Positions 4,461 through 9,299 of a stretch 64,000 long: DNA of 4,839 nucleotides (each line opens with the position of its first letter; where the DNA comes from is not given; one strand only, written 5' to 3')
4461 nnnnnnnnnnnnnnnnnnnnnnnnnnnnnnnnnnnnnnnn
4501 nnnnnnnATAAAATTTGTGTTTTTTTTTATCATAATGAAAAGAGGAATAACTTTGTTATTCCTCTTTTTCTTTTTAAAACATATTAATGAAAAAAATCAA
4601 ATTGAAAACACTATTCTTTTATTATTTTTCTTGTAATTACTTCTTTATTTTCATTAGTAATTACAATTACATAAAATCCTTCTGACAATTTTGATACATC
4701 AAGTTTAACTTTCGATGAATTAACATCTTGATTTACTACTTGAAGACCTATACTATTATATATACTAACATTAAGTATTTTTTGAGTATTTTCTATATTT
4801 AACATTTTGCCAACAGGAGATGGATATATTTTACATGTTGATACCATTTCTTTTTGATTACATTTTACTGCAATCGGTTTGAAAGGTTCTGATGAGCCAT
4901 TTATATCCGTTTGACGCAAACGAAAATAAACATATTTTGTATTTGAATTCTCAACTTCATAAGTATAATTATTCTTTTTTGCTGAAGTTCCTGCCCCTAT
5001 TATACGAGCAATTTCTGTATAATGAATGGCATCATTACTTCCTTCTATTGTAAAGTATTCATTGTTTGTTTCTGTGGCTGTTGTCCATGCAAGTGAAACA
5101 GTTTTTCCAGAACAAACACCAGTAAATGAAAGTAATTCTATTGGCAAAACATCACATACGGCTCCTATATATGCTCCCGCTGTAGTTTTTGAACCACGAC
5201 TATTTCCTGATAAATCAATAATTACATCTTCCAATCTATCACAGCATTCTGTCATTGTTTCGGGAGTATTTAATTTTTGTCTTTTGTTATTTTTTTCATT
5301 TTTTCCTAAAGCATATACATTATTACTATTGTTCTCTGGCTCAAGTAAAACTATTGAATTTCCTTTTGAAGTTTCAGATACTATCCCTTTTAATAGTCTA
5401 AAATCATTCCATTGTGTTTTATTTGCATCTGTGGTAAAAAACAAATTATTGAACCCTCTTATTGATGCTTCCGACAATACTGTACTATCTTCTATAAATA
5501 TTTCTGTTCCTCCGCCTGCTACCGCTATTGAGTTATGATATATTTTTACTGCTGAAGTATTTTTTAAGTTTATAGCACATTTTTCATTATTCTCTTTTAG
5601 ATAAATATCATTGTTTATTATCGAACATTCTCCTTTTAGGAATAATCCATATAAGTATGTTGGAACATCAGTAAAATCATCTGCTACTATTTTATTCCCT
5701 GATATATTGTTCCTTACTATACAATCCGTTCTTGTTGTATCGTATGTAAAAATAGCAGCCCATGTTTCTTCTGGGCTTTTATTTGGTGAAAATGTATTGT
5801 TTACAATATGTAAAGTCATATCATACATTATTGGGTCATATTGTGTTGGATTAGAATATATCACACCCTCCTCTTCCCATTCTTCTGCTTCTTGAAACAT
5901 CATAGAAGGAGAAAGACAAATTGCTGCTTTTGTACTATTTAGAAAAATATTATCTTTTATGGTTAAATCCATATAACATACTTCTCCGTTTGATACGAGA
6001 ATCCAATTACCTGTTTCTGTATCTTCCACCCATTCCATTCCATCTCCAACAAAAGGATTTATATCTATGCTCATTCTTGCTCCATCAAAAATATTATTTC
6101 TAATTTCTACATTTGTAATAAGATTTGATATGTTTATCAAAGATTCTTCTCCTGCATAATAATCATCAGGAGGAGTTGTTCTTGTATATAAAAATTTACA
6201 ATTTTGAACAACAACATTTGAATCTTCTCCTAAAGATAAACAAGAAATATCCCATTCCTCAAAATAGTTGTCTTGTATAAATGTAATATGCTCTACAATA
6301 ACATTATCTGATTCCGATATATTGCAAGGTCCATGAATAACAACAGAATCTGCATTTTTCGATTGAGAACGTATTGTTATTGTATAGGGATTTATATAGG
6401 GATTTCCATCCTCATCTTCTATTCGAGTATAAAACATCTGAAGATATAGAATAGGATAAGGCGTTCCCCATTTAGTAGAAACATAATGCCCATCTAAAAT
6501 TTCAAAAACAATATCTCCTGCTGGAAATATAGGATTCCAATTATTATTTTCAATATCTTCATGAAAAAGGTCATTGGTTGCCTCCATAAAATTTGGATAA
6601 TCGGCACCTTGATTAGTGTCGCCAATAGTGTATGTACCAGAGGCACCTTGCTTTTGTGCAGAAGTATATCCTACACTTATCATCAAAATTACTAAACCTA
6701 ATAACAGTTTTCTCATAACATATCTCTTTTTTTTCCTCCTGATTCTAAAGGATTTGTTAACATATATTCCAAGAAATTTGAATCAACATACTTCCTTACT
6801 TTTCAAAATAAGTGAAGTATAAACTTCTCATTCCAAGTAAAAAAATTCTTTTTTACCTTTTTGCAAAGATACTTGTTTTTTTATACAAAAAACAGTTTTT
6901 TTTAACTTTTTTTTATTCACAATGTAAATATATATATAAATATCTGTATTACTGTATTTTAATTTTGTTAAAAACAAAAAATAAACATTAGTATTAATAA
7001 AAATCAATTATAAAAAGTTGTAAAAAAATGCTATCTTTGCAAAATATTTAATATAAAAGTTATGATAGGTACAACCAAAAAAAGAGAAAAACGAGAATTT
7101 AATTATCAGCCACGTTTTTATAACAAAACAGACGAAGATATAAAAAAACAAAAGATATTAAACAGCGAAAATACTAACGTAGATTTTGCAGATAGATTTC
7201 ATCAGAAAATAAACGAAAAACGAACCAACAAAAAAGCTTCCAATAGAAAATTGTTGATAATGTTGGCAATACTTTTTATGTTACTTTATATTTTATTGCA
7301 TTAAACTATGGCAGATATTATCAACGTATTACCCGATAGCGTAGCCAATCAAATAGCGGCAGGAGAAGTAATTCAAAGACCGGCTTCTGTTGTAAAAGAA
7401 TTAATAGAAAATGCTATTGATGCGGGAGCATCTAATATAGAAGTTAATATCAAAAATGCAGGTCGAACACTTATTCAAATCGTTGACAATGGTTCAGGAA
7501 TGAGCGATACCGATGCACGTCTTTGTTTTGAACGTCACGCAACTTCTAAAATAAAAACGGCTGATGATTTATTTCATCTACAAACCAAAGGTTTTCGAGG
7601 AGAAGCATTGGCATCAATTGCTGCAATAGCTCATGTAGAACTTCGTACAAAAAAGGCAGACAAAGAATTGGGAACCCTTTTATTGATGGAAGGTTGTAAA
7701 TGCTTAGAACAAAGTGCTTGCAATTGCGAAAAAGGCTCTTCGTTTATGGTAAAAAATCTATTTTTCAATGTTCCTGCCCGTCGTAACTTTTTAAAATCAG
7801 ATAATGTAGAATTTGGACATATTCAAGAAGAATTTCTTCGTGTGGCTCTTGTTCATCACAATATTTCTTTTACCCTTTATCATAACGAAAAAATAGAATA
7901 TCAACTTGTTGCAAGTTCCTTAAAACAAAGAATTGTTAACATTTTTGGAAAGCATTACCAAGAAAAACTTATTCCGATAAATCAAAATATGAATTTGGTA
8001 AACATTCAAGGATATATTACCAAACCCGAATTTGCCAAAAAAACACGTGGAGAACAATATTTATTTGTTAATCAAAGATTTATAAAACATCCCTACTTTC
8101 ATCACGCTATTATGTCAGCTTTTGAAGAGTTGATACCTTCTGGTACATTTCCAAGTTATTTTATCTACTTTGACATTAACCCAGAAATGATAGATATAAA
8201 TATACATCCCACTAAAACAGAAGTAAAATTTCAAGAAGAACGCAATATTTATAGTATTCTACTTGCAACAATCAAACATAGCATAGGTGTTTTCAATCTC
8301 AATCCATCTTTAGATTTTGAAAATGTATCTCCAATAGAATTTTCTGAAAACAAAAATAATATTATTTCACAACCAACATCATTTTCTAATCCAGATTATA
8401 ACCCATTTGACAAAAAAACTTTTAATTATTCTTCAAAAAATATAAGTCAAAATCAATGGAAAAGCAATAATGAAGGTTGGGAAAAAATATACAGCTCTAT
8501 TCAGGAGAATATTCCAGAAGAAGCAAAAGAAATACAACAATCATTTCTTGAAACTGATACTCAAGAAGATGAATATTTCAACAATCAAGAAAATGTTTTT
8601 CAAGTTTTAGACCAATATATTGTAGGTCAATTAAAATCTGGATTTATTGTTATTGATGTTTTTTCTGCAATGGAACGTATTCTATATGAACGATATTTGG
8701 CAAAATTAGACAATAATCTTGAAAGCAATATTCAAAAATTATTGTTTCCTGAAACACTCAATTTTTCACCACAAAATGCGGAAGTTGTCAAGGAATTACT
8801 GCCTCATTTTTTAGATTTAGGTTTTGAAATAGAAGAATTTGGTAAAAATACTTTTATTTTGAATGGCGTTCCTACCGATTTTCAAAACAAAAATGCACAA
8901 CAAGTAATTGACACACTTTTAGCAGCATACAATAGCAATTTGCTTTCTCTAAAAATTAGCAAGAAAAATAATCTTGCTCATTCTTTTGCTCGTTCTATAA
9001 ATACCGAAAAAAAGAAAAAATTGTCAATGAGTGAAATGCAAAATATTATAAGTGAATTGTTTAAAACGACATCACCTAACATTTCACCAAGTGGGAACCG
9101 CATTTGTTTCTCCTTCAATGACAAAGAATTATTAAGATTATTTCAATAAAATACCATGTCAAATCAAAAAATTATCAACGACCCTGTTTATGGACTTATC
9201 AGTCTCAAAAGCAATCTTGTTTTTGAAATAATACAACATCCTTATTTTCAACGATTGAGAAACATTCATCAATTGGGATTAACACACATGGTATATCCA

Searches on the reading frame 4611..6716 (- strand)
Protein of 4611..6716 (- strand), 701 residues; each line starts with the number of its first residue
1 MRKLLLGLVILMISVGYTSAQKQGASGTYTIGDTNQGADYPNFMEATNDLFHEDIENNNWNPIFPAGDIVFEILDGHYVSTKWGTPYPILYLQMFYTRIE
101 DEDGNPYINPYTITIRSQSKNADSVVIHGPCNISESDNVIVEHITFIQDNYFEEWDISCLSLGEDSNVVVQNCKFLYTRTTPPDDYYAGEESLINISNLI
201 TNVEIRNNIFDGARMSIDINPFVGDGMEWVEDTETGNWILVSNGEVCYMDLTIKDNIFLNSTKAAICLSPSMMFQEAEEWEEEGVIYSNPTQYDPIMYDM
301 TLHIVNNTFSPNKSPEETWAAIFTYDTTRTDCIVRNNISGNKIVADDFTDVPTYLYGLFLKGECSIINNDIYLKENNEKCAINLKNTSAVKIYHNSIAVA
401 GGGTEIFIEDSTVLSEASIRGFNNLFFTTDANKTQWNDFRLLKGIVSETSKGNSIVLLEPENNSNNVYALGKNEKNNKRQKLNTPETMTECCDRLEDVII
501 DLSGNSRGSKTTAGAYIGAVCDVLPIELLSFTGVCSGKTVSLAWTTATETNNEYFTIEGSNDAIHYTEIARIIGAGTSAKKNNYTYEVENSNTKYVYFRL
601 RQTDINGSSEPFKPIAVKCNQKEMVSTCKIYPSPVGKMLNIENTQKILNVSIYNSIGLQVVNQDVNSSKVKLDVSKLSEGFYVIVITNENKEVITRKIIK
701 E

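Call 70: search_protein_families(library=pfam, proteins=[window:4611-6716:-], max_evalue=0.00001)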
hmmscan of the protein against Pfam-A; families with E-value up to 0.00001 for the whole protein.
window:4611-6716:- (701 aa): 1 family
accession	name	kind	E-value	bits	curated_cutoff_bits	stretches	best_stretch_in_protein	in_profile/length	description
PF18962.6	Por_Secre_tail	-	1.1e-11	45.3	27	1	630-699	1-74/75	Secretion system C-terminal sorting domain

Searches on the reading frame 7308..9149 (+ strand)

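Call 70: search_protein_families(library=pfam, proteins=[window:7308-9149:+], max_evalue=0.00001)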
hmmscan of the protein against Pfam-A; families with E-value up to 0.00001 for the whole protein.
window:7308-9149:+ (613 aa): 4 families
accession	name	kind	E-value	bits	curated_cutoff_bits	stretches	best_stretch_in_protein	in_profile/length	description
PF01119.25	DNA_mis_repair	-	1.6e-36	125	26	1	210-325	2-117/119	DNA mismatch repair protein, C-terminal domain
PF08676.16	MutL_C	-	4.1e-26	91.8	25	1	431-569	2-139/142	MutL C terminal dimerisation domain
PF13589.12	HATPase_c_3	-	1.7e-12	48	25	1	26-120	4-98/137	Histidine kinase-, DNA gyrase B-, and HSP90-like ATPase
PF02518.31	HATPase_c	-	5.9e-08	33.6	26.4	1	23-80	4-64/111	Histidine kinase-, DNA gyrase B-, and HSP90-like ATPase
